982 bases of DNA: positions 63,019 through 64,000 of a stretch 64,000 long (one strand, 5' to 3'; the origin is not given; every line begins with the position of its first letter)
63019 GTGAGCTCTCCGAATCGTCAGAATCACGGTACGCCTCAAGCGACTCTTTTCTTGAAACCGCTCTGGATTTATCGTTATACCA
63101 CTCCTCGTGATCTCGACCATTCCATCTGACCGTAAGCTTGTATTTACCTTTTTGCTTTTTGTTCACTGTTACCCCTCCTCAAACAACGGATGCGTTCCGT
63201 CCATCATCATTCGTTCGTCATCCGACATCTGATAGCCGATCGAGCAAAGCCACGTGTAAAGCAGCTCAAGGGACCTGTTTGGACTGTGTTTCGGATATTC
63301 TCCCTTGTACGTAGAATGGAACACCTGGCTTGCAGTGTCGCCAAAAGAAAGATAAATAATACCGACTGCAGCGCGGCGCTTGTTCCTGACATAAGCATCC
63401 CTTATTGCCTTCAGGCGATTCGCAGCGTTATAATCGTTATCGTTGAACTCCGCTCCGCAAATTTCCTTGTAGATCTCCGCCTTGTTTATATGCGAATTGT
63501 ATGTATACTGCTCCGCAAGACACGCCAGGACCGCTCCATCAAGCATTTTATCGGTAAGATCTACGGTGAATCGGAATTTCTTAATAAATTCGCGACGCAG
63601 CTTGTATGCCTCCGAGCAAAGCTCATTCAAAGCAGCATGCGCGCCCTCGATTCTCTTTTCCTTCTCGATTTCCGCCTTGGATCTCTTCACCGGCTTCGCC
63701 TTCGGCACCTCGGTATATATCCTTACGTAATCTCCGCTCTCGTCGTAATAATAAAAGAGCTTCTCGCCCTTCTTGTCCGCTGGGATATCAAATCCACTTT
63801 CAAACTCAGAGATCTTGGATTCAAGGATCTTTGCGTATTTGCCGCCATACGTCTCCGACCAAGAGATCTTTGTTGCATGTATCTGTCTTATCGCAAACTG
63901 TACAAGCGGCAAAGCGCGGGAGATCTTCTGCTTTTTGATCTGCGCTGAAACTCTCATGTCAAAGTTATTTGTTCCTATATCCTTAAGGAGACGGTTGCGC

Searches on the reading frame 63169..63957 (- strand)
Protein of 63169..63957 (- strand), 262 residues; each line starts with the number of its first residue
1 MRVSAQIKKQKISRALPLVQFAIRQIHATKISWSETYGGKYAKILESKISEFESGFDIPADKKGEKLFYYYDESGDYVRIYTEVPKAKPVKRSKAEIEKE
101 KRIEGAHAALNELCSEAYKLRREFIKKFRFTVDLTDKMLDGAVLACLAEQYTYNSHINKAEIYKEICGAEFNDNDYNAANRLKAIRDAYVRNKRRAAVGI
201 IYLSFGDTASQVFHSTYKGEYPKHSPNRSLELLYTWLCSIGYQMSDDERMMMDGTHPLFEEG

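Call 30: search_protein_families(library=pfam, proteins=[window:63169-63957:-], max_evalue=0.001)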
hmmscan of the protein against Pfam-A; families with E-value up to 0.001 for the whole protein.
window:63169-63957:- (262 aa): 0 families

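Call 93: search_protein_families(library=phrogs, proteins=[window:63169-63957:-], max_evalue=0.01)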
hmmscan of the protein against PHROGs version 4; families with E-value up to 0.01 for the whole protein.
window:63169-63957:- (262 aa): 1 family
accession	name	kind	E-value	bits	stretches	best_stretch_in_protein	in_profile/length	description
phrog_6218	-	DNA, RNA and nucleotide metabolism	6.7e-08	33.1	1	90-256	323-496/506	ParB-like partition protein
